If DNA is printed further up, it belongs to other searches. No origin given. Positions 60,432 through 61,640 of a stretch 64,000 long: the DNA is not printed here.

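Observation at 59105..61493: AT-rich island upstream of mre11-rad50: PIN-toxin fragment, membrane protein and a CAP12/PycTIR-type TIR-like protein with a novel N-terminal domain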

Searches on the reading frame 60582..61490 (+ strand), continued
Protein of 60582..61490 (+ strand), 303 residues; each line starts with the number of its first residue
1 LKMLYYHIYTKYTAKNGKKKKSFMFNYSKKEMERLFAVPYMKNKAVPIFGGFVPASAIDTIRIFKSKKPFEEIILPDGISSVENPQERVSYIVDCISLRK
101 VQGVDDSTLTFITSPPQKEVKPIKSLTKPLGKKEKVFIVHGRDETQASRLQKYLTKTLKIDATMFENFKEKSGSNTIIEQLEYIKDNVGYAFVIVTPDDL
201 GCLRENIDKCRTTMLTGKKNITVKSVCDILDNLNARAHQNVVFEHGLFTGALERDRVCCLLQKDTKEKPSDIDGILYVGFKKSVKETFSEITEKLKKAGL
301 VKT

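Call 31: find_encoding_contigs(protein=P0039, flank=7000, max_places=2)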
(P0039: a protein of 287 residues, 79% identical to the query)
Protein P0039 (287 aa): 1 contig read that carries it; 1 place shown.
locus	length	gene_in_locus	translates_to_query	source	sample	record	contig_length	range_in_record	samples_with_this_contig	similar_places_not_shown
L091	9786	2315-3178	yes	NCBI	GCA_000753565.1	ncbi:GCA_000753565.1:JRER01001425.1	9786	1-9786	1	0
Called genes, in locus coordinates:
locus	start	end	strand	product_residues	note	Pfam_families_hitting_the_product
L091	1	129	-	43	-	?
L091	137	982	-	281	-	PF01996:F420_ligase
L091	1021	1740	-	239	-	PF02511:Thy1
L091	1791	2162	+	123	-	-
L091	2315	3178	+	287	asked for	PF10137:CAP12-PCTIR_TIR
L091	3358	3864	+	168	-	PF13404:HTH_AsnC-type, PF13412:HTH_24 (weak)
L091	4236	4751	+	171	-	-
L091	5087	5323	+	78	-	-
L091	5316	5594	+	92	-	PF05016:ParE_toxin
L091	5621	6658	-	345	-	PF01435:Peptidase_M48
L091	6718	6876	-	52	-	-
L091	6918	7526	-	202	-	PF01812:5-FTHF_cyc-lig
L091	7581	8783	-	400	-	PF00155:Aminotran_1_2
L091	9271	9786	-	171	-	?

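Call 36: search_solved_structures(query=A1, max_evalue=0.01, show_alignments=2)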
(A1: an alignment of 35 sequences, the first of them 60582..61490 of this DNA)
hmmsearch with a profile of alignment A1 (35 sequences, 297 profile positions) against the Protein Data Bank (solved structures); distinct sequences matched with E-value up to 0.01: 3.
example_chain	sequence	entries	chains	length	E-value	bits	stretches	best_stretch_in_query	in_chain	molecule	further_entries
7un8_A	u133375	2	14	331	1.1e-08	38.1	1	226-278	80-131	CD-NTase-associated protein 12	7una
9lmq_A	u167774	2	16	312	2.5e-07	33.6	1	230-276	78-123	CD-NTase-associated protein 12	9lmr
7un9_A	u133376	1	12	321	0.00063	22.4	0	228-250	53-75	CD-NTase-associated protein 12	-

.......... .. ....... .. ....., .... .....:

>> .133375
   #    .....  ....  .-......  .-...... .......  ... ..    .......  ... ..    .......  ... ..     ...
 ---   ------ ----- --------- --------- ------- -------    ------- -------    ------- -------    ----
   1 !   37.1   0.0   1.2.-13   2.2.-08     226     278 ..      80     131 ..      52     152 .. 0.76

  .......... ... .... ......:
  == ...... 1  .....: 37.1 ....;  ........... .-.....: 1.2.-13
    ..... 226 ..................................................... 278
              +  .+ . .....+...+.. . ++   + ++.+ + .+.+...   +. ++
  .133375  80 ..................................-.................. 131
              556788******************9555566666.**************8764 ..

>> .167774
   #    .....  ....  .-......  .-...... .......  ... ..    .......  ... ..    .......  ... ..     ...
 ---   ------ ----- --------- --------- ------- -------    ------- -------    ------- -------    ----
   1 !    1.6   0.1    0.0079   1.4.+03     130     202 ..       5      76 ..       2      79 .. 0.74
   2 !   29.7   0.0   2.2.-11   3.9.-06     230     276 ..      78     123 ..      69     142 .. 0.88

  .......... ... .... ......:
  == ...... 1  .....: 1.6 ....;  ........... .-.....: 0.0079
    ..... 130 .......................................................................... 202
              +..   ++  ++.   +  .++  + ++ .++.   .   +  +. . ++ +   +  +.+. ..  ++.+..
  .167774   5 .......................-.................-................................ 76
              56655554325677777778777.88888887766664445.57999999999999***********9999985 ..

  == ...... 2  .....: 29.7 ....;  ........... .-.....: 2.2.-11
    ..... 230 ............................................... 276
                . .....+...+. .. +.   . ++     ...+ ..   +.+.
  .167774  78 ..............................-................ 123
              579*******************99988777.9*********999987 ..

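Call 38: predict_structure(alignment_id=A1)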
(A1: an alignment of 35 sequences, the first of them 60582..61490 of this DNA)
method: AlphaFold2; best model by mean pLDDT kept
length: 303 residues; sequences in the alignment: 35
mean_pLDDT: 87.5   pTM: 0.54
mean pLDDT of the five models: 87.5, 85.8, 85.6, 83.4, 81.6
residues with pLDDT >= 90: 166; 70-90: 113; 50-70: 15; < 50: 9
segments of 3 or more residues with pLDDT < 50: 122-130
pLDDT, mean of each block of 10 residues (from residue 1): 92 95 97 98 94 96 97 93 83 95 97 87 41 85 93 96 91 76 89 87 81 86 84 79 85 90 82 75 95 90 77
secondary structure, 60 per line:
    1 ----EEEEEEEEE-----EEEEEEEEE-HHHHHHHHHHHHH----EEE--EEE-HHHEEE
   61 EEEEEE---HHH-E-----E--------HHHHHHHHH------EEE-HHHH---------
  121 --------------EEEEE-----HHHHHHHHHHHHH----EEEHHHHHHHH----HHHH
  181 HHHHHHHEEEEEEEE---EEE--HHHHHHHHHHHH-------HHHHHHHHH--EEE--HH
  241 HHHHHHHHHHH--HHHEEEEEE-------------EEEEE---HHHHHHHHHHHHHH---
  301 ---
elements in order: E5-13 E19-27 H29-41 E46-48 E51-53 E58-66 H89-97 E104-106 H108-111 E135-139 H145-157 E162-164 H165-172 H177-187 E188-195 E199-201 H204-215 H223-231 E234-236 H239-251 E257-262 E276-280 H284-297

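Call 80: find_related_loci(query=A1, collection=viral_contigs, flank=8000)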
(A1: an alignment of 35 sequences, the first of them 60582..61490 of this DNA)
Query A1 (303 aa) in viral_contigs; peptide patterns used: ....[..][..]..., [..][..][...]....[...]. (x = any residue, [..] = any of these).
218 stretches matched a pattern; 192 encode a relative of the query (tblastn E <= 1e-3); the best 80 are kept; 80 distinct loci.
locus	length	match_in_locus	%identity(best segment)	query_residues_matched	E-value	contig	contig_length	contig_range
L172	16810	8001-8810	28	3-300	1e-25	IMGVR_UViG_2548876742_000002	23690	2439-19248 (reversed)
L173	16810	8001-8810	28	3-300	1e-25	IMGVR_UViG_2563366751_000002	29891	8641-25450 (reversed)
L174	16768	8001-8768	30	4-280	3e-25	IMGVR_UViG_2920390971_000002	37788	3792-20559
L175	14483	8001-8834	27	3-300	3e-25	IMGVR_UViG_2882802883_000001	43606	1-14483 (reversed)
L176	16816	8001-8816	29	1-299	3e-25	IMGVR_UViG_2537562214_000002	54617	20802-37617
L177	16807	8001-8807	29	3-300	3e-25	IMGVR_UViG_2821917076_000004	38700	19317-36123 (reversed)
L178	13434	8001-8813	28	3-300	6e-25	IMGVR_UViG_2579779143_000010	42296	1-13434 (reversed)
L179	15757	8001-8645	31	46-299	9e-24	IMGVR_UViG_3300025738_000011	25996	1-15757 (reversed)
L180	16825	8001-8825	30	2-300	7e-24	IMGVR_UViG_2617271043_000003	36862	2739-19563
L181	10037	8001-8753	29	3-278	1e-22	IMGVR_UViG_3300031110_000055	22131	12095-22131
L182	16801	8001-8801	28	4-299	4e-22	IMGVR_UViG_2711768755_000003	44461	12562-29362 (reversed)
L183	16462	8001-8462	34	119-299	5e-22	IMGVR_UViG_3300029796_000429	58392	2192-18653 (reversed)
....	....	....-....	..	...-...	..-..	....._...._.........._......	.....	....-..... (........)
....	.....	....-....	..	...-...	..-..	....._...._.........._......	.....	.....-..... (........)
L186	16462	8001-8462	35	117-299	3e-21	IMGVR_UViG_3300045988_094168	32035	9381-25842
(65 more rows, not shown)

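Call 83: fold_search(model_id=the predicted structure, library=pdb)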
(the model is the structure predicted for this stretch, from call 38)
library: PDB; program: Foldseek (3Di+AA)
matches with E <= 10: 929; with E <= 0.001: 10
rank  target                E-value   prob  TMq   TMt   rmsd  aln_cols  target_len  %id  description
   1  9lmq_B                7.0e-06  1.00  0.32  0.32   9.2       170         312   22  Cryo-EM structure of TIR-STING/c-di-GMP complex (released 2025-08-27)
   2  9lmq_D                3.1e-05  1.00  0.35  0.34   8.2       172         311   20  Cryo-EM structure of TIR-STING/c-di-GMP complex (released 2025-08-27)
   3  9lmr_A                3.1e-05  1.00  0.32  0.32   9.8       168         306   21  Cryo-EM structure of TIR-STING/c-di-GMP complex fiber (released 2025-08-27)
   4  9lmr_C                4.2e-05  1.00  0.36  0.35   8.4       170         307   19  Cryo-EM structure of TIR-STING/c-di-GMP complex fiber (released 2025-08-27)
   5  9lmq_A                4.5e-05  1.00  0.32  0.31   8.0       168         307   20  Cryo-EM structure of TIR-STING/c-di-GMP complex (released 2025-08-27)
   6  9lmr_F                3.1e-04  1.00  0.35  0.35   8.0       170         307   20  Cryo-EM structure of TIR-STING/c-di-GMP complex fiber (released 2025-08-27)
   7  7un8_A                5.7e-04  1.00  0.35  0.36   4.6       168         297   20  SfSTING with c-di-GMP single fiber (released 2022-07-27)
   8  9ot1_E                7.3e-04  1.00  0.29  0.45  10.1       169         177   11  Helical assembly of the IL-17RA/RB/ACT1 complex (released 2025-12-17)
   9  9ot1_Q                7.8e-04  1.00  0.28  0.45  10.8       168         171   10  Helical assembly of the IL-17RA/RB/ACT1 complex (released 2025-12-17)
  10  9lmr_B                9.4e-04  1.00  0.34  0.33   9.3       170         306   18  Cryo-EM structure of TIR-STING/c-di-GMP complex fiber (released 2025-08-27)
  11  7un8_C                2.7e-03  1.00  0.34  0.35   4.7       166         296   19  SfSTING with c-di-GMP single fiber (released 2022-07-27)
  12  8z8y_B                3.3e-03  1.00  0.31  0.22  10.6       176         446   12  Crystal structure of CrtAgo/CrtTIR-APAZ complex (released 2025-03-12)
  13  7un8_E                3.7e-03  1.00  0.35  0.35   4.8       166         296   17  SfSTING with c-di-GMP single fiber (released 2022-07-27)
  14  8ckp_A                3.9e-03  0.89  0.24  0.25  11.6       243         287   12  X-ray structure of the crystallization-prone form of subfamily III haloalkane dehalogenase DhmeA from Haloferax medite (released 2023-08-30)
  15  8i87_C                4.4e-03  1.00  0.34  0.26   5.2       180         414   13  Cryo-EM structure of TIR-APAZ/Ago-gRNA-DNA complex (released 2023-07-19)
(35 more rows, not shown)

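Call 88: search_protein_families(library=padloc, alignment_id=A5, max_evalue=0.00001)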
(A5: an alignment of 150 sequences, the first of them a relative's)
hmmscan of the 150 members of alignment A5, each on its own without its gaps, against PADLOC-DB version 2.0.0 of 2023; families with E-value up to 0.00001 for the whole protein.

A. member 1, L001:3281-4348:+ (356 aa): 0 families

B. families by the number of members that match (of 150 scanned): 276 families (the first 25 are shown)
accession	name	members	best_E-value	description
PDLC04135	mad3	2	8.3e-22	mads_3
PDLC02926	HTH_VI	2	9.6e-17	-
PDLC04134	mad2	2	2.1e-15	mads_2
PDLC03954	RmrA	2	5.4e-12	-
PDLC04142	capH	2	5.6e-12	capH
PDLC04140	mad8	2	2.4e-09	mads_8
PDLC01434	CasR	2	5.4e-07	"CAS-I,CAS-II,CAS-III,CAS-IV,CAS-V,CAS-VI; associated_signaling"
PDLC02471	BrxC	1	0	BrxC-PglY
PDLC02521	PglX|PglXI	1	0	PglX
PDLC03600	REase_MTase_IIG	1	0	Type IIG restriction enzyme-methyltransferase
PDLC02525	PglX|PglXI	1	1.4e-254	PglX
PDLC02641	DrmMI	1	2.2e-254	DrmMI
PDLC02479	BrxC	1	2.5e-243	BrxC-PglY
PDLC02522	PglX|PglXI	1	3.9e-213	PglX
PDLC02516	PglX|PglXI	1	2.1e-176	PglX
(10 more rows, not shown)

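Call 89: search_protein_families(library=pfam, alignment_id=A5, max_evalue=0.00001)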
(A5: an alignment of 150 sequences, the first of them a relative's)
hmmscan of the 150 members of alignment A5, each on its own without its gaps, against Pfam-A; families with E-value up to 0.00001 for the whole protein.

A. member 1, L001:3281-4348:+ (356 aa): 1 family
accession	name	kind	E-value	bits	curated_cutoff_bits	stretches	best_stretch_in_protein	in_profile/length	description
PF16795.10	Phage_integr_3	-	1.2e-09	38.8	27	1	247-330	65-146/161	Archaeal phage integrase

B. families by the number of members that match (of 150 scanned): 137 families (the first 25 are shown)
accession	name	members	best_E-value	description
PF01458.23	SUFBD_core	2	1.3e-85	SUF system FeS cluster assembly, SufBD core domain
PF00005.33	ABC_tran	2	1.7e-32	ABC transporter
PF01381.28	HTH_3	2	1.5e-19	Helix-turn-helix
PF19295.5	SufBD_N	2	1.2e-16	SufBD protein N-terminal region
PF12833.13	HTH_18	2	4.9e-16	Helix-turn-helix domain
PF04313.20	HSDR_N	2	1e-15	Type I restriction enzyme R protein N terminus (HSDR_N)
PF12844.13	HTH_19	2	3.5e-15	Helix-turn-helix domain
PF13643.11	DUF4145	2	4.5e-14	Domain of unknown function (DUF4145)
PF13412.12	HTH_24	2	5.2e-13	Winged helix-turn-helix DNA-binding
PF13560.12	HTH_31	2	1.3e-10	Helix-turn-helix domain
PF00165.29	HTH_AraC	2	5e-10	Bacterial regulatory helix-turn-helix proteins, AraC family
PF00583.31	Acetyltransf_1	2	6.5e-10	Acetyltransferase (GNAT) family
PF12698.13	ABC2_membrane_3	2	1.4e-09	ABC-2 family transporter protein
PF13404.12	HTH_AsnC-type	2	2.5e-07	AsnC-type helix-turn-helix domain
PF00266.25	Aminotran_5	1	7.1e-146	Aminotransferase class-V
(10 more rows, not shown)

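Call 90: list_cluster_members(proteins=[window:60588-61490:+, P0001, P0121])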
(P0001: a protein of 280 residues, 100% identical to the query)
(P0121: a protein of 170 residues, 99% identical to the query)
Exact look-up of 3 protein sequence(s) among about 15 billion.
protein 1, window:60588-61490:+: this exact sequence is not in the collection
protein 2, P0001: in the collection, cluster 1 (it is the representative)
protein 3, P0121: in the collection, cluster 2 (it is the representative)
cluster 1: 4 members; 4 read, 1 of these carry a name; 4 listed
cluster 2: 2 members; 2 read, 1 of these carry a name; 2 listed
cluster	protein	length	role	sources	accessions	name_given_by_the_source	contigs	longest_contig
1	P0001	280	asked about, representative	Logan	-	-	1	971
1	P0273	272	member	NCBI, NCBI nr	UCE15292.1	MAG: nucleotide-binding protein [Candidatus Bathyarchaeota archaeon]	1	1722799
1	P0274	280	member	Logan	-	-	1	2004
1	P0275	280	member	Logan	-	-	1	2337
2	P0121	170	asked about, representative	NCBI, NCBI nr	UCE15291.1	MAG: hypothetical protein JSV12_05250 [Candidatus Bathyarchaeota archaeon]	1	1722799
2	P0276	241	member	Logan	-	-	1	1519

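Call 101: search_solved_structures(query=L038:4499-7975:+, max_evalue=0.00001)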
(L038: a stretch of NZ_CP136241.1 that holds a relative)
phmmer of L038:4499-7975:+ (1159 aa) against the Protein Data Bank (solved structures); distinct sequences matched with E-value up to 0.00001: 3.
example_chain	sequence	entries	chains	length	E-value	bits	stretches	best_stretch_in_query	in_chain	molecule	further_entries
8c45_A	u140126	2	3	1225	9.5e-242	808.5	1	57-1156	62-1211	site-specific DNA-methyltransferase (adenine-specific)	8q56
8zek_A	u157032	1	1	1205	3.8e-240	803.2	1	59-1156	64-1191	site-specific DNA-methyltransferase (adenine-specific)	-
9ewz_C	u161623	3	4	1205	1.3e-239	801.4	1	59-1156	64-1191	Adenine-specific methyltransferase BrxX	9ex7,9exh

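Call 102: search_solved_structures(query=L038:834-4478:+, max_evalue=0.00001)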
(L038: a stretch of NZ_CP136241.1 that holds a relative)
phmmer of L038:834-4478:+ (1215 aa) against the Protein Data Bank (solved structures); distinct sequences matched with E-value up to 0.00001: 3.
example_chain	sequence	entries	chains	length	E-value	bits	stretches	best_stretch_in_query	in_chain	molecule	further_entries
9zdx_C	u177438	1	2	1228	3e-220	737.2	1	9-1211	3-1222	BREX system P-loop protein BrxC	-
9zn5_A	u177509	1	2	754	6.8e-162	544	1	11-553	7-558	BrxC-BrxB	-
9zll_A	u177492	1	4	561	3.4e-161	541.7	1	11-554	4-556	Putative conjugative transfer protein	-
